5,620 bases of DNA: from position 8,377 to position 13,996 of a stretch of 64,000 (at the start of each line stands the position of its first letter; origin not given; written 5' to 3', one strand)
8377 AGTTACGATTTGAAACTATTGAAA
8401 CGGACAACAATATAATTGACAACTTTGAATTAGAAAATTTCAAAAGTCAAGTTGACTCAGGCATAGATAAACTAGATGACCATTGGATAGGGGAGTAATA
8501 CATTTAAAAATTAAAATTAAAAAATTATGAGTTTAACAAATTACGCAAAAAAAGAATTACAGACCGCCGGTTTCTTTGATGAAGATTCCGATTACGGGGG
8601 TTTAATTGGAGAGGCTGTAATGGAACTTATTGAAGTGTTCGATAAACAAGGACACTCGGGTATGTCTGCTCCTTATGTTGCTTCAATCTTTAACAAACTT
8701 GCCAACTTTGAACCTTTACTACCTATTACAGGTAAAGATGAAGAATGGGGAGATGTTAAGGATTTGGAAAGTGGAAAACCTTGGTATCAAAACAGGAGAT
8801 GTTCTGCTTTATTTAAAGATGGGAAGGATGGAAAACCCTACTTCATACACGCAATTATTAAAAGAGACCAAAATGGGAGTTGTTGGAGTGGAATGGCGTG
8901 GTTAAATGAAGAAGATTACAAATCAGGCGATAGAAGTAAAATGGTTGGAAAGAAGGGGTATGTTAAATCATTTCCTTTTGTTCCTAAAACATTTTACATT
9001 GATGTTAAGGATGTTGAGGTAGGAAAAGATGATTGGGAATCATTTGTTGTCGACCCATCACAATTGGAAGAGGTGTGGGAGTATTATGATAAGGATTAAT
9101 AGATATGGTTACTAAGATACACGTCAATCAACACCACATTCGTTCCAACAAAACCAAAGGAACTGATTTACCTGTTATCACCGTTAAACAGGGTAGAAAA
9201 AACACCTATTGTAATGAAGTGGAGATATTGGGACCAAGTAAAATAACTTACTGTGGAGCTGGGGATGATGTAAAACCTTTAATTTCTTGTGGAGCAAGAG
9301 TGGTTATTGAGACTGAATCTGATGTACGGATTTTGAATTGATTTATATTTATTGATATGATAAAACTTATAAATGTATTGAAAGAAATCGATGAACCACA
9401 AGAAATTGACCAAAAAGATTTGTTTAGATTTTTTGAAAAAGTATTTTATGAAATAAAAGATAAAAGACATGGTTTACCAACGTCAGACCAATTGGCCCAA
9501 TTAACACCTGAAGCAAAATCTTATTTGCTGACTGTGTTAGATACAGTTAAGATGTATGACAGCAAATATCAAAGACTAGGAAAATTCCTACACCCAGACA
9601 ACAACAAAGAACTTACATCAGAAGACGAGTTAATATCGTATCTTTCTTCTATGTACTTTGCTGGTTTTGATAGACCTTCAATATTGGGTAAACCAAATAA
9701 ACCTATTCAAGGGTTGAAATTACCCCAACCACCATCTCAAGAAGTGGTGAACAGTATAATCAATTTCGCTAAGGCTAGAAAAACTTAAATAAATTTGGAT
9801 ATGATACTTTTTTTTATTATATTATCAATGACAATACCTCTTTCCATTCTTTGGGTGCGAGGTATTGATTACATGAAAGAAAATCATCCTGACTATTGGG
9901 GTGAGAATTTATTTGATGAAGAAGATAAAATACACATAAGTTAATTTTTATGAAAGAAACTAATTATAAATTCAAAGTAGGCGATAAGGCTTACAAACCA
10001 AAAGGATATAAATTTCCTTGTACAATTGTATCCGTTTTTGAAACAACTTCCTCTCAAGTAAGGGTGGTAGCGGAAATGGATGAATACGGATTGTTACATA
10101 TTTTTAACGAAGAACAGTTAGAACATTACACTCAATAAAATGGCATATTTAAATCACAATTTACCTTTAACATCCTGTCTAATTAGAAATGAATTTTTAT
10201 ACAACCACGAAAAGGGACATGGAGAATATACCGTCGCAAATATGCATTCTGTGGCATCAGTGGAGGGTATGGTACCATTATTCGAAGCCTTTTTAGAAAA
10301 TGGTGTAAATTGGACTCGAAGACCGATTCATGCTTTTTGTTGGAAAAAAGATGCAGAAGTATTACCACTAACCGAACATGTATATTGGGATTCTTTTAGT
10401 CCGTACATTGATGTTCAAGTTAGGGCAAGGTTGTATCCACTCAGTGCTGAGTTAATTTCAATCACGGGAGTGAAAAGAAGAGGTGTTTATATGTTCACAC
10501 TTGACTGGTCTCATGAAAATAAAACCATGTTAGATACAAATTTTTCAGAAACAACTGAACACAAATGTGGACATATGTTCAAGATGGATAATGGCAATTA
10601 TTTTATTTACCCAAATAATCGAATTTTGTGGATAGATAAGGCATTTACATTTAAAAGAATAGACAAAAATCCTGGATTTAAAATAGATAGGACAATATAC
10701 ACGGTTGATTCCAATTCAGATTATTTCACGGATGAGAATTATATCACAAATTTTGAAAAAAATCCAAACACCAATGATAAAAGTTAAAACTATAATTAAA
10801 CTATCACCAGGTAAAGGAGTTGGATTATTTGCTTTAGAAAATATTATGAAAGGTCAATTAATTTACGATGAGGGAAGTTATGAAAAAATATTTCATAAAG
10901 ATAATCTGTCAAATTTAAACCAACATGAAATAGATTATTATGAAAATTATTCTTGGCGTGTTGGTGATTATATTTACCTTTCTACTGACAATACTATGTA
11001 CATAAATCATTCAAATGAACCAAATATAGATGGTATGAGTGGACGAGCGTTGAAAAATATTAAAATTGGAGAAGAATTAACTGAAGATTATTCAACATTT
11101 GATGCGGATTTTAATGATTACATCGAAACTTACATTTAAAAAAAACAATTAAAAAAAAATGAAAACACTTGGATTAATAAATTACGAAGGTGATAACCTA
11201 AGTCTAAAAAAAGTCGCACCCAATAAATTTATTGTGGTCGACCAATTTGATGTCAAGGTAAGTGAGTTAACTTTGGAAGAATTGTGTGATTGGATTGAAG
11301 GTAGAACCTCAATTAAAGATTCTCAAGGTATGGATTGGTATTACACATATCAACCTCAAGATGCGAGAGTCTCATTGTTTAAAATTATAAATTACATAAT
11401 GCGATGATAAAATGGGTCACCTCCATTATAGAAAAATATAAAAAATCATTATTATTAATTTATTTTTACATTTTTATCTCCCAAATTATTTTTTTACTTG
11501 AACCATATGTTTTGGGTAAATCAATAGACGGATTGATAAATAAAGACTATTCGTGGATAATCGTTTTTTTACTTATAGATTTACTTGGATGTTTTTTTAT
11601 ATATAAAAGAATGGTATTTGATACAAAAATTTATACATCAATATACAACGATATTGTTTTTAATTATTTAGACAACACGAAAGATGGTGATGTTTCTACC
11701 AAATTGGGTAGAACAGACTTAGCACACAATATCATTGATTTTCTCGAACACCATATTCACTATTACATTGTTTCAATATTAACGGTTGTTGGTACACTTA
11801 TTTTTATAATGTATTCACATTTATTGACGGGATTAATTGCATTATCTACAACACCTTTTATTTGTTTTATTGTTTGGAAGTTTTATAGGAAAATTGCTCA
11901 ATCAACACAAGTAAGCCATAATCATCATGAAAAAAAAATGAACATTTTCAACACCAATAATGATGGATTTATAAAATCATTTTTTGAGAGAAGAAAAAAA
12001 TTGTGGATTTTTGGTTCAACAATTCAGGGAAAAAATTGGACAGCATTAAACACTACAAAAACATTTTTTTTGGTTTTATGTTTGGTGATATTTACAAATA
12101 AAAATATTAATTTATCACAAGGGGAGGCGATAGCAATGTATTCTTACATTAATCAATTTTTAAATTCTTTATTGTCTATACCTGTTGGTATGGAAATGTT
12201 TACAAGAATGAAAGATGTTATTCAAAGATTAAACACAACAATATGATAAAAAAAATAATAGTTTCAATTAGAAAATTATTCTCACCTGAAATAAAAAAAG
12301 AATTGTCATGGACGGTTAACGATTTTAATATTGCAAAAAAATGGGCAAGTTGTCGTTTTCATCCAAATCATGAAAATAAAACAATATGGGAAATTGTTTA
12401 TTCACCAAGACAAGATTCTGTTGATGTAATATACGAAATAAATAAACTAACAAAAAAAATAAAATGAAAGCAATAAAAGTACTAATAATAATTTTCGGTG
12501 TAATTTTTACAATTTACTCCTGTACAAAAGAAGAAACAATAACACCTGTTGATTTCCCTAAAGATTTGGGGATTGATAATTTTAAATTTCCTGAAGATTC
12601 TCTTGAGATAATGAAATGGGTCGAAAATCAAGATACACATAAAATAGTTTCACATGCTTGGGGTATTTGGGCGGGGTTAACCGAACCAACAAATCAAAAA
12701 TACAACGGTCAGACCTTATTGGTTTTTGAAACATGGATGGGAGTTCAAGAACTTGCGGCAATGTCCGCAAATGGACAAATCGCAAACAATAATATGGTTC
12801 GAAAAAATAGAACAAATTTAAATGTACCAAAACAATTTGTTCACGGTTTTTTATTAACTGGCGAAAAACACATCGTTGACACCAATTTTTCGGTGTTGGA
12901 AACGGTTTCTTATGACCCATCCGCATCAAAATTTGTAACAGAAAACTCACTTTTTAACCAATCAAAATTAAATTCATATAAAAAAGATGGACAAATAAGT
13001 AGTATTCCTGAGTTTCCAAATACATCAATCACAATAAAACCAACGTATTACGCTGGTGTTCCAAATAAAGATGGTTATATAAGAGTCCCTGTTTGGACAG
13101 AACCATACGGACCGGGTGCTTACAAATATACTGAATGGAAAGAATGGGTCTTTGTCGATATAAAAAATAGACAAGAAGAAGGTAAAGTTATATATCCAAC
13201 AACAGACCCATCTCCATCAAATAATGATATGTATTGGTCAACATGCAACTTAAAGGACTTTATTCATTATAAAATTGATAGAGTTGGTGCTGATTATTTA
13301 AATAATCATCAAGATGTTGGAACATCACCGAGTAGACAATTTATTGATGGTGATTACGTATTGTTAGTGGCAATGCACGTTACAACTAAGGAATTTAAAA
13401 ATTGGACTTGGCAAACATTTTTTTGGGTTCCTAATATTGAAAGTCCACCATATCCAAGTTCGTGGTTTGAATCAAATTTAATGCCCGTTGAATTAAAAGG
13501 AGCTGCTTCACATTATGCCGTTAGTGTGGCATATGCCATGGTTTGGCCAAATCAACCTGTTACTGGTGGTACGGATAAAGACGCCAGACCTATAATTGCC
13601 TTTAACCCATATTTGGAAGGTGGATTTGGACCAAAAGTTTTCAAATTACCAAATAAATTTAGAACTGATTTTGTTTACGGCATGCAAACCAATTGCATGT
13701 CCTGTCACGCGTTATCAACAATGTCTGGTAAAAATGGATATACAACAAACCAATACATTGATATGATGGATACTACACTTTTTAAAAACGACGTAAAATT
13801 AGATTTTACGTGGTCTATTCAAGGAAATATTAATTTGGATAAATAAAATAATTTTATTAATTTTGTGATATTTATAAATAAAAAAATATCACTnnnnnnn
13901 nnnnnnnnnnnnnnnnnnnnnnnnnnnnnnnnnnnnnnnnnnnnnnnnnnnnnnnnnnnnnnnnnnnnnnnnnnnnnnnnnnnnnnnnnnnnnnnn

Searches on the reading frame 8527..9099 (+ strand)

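Call 62: search_protein_families(library=pfam, proteins=[window:8527-9099:+], max_evalue=0.001)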
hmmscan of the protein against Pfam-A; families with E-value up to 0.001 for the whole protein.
window:8527-9099:+ (190 aa): 1 family
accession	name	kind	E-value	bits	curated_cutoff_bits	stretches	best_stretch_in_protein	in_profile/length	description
PF25185.1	Tad3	-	6.4e-38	129.6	27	1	1-119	1-114/119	Type I Thoeris inhibitor Tad3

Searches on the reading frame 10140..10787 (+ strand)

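Call 24: search_protein_families(library=phrogs, proteins=[window:10140-10787:+], max_evalue=0.001)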
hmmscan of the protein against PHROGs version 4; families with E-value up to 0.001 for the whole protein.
window:10140-10787:+ (215 aa): 1 family
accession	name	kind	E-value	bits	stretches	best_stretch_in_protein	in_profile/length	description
phrog_3704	-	moron, auxiliary metabolic gene and host takeover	4.4e-47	161.3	1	1-199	1-202/223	ferredoxin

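Call 62: search_protein_families(library=pfam, proteins=[window:10140-10787:+], max_evalue=0.001)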
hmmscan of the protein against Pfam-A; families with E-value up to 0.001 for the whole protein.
window:10140-10787:+ (215 aa): 0 families

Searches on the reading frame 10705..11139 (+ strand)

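Call 24: search_protein_families(library=phrogs, proteins=[window:10705-11139:+], max_evalue=0.001)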
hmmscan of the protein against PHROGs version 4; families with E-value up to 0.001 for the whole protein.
window:10705-11139:+ (144 aa): 0 families

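Call 62: search_protein_families(library=pfam, proteins=[window:10705-11139:+], max_evalue=0.001)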
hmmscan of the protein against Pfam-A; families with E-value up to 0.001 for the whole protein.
window:10705-11139:+ (144 aa): 1 family
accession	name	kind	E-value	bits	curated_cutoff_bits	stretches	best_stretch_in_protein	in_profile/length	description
PF00856.33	SET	-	7.8e-10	39.6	22.4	1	38-129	1-104/105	SET domain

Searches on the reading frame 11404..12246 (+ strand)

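Call 7: search_protein_families(library=pfam, proteins=[window:11404-12246:+], max_evalue=0.01)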
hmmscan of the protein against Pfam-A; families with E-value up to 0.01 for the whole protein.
window:11404-12246:+ (280 aa): 2 families
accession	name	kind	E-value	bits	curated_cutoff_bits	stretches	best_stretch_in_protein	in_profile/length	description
PF13748.11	ABC_membrane_3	-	6.5e-16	58.9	27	1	7-233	3-231/237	ABC transporter transmembrane region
PF00664.28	ABC_membrane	-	7.2e-06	26.3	28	1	17-182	2-183/274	ABC transporter transmembrane region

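Call 24: search_protein_families(library=phrogs, proteins=[window:11404-12246:+], max_evalue=0.001)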
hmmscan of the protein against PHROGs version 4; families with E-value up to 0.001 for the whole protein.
window:11404-12246:+ (280 aa): 1 family
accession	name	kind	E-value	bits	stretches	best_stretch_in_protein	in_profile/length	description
phrog_2392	-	moron, auxiliary metabolic gene and host takeover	1e-11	44.9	1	2-224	149-387/726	ABC transporter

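Call 87: search_protein_families(library=ncbifam, proteins=[window:11404-12246:+], max_evalue=0.01)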
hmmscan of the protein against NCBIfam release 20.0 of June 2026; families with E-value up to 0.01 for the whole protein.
window:11404-12246:+ (280 aa): 0 families

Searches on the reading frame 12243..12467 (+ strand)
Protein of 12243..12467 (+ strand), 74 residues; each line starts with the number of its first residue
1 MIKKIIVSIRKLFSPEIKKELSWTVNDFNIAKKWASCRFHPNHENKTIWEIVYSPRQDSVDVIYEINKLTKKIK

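Call 7: search_protein_families(library=pfam, proteins=[window:12243-12467:+], max_evalue=0.01)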
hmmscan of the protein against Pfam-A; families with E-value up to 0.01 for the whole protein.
window:12243-12467:+ (74 aa): 0 families

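Call 24: search_protein_families(library=phrogs, proteins=[window:12243-12467:+], max_evalue=0.001)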
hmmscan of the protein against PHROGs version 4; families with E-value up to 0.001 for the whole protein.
window:12243-12467:+ (74 aa): 0 families

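Call 84: find_encoding_contigs(protein=window:12243-12467:+, flank=4500, max_places=10)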
Protein window:12243-12467:+ (74 aa): 21 contigs read that carry it; 10 places shown.
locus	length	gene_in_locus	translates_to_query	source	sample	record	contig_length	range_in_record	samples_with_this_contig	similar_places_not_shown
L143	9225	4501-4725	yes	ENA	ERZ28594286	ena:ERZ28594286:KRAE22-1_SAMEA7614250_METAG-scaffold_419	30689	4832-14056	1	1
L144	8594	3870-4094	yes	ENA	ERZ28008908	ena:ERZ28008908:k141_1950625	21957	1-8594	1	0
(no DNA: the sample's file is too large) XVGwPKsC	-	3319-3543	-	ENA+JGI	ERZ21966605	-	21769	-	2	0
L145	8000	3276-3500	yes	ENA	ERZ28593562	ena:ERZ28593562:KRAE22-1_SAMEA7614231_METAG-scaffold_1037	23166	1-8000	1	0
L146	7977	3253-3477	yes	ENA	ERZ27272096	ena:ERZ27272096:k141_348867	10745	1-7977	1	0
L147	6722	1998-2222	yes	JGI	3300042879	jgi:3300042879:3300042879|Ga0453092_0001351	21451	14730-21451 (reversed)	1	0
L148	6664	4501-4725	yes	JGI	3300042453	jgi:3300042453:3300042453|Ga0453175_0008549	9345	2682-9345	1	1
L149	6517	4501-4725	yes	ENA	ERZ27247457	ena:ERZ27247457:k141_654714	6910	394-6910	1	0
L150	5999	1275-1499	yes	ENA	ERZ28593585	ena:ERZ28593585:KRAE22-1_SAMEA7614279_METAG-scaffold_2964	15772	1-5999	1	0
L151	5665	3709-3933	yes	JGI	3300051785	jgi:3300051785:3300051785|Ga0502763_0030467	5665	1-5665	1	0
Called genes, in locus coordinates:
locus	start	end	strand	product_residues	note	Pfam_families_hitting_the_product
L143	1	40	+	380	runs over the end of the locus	PF00303:Thymidylat_synt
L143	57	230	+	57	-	-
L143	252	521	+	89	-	-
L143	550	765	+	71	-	-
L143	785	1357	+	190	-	PF25185:Tad3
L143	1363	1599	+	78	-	-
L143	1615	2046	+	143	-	-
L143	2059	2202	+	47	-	-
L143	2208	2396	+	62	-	-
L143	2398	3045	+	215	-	-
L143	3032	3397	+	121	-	PF00856:SET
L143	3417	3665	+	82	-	-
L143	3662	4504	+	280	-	PF13748:ABC_membrane_3, PF00664:ABC_membrane (faint)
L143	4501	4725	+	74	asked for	-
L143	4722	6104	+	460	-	-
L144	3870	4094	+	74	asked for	-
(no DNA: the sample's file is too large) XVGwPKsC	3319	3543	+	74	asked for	-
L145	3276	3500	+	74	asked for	-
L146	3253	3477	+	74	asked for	-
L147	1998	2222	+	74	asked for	-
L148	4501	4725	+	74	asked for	-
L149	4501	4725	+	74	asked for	-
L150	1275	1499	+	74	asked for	-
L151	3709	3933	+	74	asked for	-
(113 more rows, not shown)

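Call 87: search_protein_families(library=ncbifam, proteins=[window:12243-12467:+], max_evalue=0.01)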
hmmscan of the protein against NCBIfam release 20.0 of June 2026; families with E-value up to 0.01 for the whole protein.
window:12243-12467:+ (74 aa): 0 families

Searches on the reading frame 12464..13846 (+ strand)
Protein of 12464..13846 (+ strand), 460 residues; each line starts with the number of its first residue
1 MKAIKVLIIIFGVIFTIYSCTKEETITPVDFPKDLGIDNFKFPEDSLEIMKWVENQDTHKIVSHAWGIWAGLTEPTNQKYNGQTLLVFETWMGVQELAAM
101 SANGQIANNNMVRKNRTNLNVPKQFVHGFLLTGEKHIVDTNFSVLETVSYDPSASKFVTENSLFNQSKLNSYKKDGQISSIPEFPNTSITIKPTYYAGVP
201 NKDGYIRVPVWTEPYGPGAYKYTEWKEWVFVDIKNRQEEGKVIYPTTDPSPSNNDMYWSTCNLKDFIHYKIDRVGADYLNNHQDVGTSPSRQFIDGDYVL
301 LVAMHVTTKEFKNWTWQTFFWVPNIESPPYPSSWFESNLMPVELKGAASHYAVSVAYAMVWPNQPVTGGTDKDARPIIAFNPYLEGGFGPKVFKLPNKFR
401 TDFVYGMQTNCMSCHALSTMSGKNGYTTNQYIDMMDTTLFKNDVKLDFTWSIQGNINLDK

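Call 7: search_protein_families(library=pfam, proteins=[window:12464-13846:+], max_evalue=0.01)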
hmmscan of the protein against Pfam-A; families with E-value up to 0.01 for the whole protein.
window:12464-13846:+ (460 aa): 0 families

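Call 15: find_encoding_contigs(protein=window:12464-13846:+, flank=8000)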
Protein window:12464-13846:+ (460 aa): 12 contigs read that carry it; 6 places shown.
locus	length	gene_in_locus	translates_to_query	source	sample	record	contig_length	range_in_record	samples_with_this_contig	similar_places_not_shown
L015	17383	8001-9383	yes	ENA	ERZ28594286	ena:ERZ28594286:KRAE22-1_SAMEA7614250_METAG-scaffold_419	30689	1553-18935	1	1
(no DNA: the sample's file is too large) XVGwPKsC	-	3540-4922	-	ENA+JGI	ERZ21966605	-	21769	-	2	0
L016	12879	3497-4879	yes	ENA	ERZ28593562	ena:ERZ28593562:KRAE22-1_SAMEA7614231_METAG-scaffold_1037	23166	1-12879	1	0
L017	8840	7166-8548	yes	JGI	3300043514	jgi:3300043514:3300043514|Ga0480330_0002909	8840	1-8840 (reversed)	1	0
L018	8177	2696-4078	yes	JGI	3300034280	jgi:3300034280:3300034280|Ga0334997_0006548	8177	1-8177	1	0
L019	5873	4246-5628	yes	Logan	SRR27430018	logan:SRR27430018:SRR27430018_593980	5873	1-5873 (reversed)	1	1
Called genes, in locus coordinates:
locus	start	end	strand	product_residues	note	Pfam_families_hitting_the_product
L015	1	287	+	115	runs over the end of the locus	-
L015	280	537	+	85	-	-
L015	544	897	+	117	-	-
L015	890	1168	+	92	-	-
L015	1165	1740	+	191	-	-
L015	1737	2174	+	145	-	-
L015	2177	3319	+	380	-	PF00303:Thymidylat_synt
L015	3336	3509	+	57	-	-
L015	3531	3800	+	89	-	-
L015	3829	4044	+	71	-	-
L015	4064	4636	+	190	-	PF25185:Tad3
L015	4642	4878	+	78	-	-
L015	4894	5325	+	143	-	-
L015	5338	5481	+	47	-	-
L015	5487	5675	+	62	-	-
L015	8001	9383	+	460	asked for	-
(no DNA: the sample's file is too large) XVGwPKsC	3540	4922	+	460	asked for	-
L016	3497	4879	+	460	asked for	-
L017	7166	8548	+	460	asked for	-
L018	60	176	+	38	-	-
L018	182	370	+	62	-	-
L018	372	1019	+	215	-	-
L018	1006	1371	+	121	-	PF00856:SET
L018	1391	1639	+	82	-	-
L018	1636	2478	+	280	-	PF13748:ABC_membrane_3, PF00664:ABC_membrane (faint)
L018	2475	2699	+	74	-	-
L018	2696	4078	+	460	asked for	-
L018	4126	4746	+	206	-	-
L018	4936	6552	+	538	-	PF14284:PcfJ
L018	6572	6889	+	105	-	-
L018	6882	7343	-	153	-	PF03013:Pyr_excise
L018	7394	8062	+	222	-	-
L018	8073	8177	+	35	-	?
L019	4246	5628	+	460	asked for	-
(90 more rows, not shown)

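Call 24: search_protein_families(library=phrogs, proteins=[window:12464-13846:+], max_evalue=0.001)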
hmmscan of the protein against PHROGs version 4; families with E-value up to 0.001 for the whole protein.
window:12464-13846:+ (460 aa): 1 family
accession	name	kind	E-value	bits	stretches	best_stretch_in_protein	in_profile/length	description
phrog_19967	-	unknown function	6e-25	88.7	1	14-453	9-405/410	-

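Call 42: list_cluster_members(proteins=[L018:4126-4746:+])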
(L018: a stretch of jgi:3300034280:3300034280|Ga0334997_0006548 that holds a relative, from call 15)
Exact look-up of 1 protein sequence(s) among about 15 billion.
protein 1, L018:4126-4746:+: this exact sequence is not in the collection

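Call 75: find_related_loci(query=window:12464-13846:+, collection=viral_contigs, flank=2500)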
Query window:12464-13846:+ (460 aa) in viral_contigs; peptide patterns used: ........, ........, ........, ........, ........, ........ (x = any residue, [..] = any of these).
23 stretches matched a pattern; 23 encode a relative of the query (tblastn E <= 1e-3); 18 distinct loci.
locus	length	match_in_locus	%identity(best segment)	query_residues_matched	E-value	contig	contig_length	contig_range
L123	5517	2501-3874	72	1-457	0e+0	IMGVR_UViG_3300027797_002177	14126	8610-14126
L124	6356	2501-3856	71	7-460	0e+0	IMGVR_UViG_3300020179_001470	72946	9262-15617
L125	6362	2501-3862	71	5-460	0e+0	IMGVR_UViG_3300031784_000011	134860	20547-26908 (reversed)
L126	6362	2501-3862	71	5-460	0e+0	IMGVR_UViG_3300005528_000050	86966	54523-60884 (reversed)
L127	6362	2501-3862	71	5-460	0e+0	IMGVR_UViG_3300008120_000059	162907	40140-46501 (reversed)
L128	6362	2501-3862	71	5-460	0e+0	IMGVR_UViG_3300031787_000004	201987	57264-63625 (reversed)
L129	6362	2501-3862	71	5-460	0e+0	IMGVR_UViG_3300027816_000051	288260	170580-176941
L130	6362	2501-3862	71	5-460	0e+0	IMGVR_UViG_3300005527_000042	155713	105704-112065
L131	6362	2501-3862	71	5-460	0e+0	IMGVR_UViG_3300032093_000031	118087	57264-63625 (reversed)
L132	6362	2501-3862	71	5-460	0e+0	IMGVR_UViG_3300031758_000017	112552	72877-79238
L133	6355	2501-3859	72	9-460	0e+0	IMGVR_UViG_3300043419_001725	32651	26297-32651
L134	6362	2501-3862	71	5-460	0e+0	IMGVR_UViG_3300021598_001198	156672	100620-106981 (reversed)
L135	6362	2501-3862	71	5-460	0e+0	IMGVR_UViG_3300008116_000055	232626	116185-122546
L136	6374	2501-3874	67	1-459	0e+0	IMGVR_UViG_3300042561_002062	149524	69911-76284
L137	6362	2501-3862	71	5-460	0e+0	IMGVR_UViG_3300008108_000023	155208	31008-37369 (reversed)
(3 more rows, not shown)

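Call 87: search_protein_families(library=ncbifam, proteins=[window:12464-13846:+], max_evalue=0.01)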
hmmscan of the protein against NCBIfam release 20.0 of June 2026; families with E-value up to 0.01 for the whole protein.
window:12464-13846:+ (460 aa): 1 family
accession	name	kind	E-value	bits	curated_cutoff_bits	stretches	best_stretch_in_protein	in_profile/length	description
TIGR01221.1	rmlC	equivalog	0.00076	19.3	155.75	0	104-138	93-127/176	dTDP-4-dehydrorhamnose 3,5-epimerase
